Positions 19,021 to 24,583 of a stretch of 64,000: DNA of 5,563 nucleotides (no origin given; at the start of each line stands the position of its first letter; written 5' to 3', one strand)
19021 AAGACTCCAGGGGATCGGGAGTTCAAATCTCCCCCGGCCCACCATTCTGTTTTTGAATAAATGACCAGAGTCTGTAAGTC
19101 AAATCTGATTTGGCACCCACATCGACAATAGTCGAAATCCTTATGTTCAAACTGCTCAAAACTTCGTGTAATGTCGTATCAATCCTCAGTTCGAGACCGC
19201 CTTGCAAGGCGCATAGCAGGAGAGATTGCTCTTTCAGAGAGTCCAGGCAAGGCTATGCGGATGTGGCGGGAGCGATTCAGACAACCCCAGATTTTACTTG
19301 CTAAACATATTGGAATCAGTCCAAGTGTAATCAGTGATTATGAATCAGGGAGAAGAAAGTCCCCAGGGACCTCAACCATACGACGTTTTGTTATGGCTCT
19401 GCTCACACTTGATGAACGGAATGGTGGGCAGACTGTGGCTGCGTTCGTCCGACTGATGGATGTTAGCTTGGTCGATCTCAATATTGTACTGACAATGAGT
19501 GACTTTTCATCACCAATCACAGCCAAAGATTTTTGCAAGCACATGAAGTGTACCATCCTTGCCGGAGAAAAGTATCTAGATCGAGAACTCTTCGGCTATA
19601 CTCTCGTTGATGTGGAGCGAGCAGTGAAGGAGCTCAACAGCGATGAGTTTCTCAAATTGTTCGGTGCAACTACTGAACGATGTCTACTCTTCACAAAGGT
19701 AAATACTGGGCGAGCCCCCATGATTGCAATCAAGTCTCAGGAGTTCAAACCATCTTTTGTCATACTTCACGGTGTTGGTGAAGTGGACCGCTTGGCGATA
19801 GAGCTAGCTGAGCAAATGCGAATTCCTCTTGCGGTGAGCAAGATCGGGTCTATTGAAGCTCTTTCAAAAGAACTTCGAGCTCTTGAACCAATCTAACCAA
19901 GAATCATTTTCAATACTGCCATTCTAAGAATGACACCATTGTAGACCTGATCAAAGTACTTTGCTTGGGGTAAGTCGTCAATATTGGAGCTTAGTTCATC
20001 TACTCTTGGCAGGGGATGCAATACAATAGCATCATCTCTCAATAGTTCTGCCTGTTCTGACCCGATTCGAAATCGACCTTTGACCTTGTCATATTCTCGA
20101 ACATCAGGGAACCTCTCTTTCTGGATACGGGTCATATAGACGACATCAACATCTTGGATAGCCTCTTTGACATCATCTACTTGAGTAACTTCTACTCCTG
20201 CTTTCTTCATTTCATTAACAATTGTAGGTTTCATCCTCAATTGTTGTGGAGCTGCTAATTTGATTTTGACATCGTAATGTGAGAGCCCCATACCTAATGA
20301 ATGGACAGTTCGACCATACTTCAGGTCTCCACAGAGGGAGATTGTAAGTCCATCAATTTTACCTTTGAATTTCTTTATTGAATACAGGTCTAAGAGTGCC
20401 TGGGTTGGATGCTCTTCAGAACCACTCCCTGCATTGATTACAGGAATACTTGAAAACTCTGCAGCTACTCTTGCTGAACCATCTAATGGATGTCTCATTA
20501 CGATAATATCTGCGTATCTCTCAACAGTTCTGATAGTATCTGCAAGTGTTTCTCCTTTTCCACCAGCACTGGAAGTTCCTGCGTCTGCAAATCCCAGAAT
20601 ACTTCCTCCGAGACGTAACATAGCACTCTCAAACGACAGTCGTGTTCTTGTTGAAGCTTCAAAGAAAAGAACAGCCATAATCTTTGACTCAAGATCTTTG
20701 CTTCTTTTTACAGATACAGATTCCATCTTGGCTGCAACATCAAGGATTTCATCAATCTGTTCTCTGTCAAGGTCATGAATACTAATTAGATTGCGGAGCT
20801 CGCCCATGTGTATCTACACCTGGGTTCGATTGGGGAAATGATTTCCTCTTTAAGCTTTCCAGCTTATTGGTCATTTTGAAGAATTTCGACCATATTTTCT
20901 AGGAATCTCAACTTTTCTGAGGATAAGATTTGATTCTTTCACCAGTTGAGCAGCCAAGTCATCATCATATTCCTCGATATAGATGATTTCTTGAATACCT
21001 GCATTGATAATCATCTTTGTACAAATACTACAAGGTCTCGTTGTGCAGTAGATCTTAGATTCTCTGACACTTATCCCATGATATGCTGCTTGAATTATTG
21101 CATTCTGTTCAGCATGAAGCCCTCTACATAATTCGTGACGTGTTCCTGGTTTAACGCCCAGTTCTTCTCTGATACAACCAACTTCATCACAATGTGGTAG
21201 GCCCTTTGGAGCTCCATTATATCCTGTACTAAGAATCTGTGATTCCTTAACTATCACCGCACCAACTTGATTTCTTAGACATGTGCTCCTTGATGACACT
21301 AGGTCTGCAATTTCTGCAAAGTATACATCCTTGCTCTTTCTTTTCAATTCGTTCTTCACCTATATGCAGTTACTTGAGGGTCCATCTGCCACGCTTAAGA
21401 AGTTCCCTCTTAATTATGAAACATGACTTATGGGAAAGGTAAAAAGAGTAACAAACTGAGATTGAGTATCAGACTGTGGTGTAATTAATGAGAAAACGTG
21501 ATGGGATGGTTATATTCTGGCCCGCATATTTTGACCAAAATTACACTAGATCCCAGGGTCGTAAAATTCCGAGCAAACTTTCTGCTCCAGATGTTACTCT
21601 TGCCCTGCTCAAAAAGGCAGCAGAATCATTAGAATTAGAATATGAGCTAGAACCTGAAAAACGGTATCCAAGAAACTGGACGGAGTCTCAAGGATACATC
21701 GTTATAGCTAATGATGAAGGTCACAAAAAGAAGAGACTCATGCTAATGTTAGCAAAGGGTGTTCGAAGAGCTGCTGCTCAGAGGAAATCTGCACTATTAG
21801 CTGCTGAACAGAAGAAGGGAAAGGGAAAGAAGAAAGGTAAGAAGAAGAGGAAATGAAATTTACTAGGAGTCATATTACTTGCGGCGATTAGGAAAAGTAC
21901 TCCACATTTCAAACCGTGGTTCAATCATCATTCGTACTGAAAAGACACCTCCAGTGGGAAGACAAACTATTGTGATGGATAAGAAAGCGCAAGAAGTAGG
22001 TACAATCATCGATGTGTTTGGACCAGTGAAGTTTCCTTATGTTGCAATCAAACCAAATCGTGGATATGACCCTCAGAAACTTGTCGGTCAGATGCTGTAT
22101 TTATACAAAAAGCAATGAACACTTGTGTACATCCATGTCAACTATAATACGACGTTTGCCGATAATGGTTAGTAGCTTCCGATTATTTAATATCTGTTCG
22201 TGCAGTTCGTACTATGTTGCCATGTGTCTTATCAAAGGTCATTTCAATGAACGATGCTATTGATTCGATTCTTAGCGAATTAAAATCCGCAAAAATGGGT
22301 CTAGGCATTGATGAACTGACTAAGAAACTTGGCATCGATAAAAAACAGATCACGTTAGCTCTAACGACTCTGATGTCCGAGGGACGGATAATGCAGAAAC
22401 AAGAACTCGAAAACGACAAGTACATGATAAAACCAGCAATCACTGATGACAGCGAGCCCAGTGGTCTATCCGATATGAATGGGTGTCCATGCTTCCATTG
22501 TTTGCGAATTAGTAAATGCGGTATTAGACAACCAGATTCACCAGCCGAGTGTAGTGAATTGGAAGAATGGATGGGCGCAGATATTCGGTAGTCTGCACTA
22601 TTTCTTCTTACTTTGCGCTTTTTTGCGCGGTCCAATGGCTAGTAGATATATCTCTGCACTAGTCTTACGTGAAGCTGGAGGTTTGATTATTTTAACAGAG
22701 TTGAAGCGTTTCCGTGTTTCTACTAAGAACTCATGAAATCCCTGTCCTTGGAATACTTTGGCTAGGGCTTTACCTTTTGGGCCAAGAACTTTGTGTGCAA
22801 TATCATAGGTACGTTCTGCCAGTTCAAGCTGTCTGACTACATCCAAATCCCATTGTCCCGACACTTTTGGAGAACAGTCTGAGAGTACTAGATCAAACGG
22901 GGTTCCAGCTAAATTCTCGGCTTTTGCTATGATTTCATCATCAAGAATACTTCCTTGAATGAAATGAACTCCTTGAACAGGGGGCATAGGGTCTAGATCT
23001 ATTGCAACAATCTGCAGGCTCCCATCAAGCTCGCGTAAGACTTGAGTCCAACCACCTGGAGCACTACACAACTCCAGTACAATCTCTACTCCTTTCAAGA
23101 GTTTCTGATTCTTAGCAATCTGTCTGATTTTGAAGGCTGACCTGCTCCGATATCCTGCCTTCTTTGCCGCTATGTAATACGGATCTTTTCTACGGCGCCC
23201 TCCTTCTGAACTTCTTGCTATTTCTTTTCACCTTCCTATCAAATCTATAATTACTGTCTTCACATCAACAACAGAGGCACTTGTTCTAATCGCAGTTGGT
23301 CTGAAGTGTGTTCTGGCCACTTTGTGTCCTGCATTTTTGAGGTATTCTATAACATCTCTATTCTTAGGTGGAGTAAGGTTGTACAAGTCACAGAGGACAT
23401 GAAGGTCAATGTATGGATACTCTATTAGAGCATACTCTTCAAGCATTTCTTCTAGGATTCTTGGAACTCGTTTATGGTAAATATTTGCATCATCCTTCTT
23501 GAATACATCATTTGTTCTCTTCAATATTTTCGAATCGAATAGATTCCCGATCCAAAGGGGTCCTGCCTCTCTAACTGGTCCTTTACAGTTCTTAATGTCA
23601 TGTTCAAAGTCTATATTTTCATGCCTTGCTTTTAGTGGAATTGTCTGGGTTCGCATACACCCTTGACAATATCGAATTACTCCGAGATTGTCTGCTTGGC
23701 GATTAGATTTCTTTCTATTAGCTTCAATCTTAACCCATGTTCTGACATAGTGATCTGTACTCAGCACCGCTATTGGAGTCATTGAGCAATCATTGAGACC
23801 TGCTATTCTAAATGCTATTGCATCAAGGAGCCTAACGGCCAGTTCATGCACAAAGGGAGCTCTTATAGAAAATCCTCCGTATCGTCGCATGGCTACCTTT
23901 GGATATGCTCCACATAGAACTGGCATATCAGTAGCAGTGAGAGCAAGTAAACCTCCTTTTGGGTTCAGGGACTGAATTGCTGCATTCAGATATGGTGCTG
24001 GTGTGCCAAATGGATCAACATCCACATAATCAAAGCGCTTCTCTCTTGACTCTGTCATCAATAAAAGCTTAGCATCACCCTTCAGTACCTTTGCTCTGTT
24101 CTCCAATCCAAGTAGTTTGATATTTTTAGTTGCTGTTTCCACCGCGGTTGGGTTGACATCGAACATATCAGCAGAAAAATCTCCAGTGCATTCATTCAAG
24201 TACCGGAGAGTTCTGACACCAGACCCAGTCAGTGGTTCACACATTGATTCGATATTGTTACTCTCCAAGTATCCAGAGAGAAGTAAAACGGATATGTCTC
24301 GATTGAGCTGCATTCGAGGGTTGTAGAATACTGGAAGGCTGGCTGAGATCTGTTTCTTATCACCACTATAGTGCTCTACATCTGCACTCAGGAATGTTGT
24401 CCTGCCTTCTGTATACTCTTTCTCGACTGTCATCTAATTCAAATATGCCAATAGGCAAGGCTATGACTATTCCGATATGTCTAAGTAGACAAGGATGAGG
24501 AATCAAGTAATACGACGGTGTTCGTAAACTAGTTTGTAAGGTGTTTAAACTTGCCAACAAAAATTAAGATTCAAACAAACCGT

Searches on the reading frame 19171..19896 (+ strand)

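Call 66: search_protein_families(library=pfam, proteins=[window:19171-19896:+], max_evalue=0.00001)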
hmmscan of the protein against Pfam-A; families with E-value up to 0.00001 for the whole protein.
window:19171-19896:+ (241 aa): 2 families
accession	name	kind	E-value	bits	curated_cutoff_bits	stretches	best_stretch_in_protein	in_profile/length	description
PF01381.28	HTH_3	-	4.6e-06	27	23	0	40-72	12-43/55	Helix-turn-helix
PF13560.12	HTH_31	-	7.1e-06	26.7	27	0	29-79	6-56/64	Helix-turn-helix domain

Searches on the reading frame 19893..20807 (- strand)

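Call 67: search_protein_families(library=pfam, proteins=[window:19893-20807:-], max_evalue=0.00001)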
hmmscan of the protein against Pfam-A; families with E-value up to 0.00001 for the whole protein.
window:19893-20807:- (304 aa): 2 families
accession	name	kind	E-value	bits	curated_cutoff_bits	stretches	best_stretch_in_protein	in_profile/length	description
PF02729.26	OTCace_N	-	6.9e-48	162.9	29.9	1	5-145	1-147/148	Aspartate/ornithine carbamoyltransferase, carbamoyl-P binding domain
PF00185.30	OTCace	-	2.7e-32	112.4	29.4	1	152-301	1-156/157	Aspartate/ornithine carbamoyltransferase, Asp/Orn binding domain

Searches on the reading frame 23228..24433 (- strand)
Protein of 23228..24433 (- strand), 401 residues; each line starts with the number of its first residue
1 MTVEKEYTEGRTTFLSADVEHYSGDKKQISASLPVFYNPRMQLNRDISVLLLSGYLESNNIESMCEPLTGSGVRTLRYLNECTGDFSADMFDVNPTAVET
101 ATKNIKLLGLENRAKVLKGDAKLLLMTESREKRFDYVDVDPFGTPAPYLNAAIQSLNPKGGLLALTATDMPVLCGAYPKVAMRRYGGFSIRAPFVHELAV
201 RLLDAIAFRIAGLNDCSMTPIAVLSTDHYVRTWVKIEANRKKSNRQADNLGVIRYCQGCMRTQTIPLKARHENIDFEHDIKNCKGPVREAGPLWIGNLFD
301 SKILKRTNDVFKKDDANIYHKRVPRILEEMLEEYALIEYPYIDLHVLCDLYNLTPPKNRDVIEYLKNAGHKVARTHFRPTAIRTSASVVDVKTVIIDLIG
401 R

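Call 67: search_protein_families(library=pfam, proteins=[window:23228-24433:-], max_evalue=0.00001)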
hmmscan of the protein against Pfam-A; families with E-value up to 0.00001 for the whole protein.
window:23228-24433:- (401 aa): 1 family
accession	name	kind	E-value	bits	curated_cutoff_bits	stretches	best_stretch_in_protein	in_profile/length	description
PF02005.22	TRM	-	2.8e-92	310.3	27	1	26-394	11-374/376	N2,N2-dimethylguanosine tRNA methyltransferase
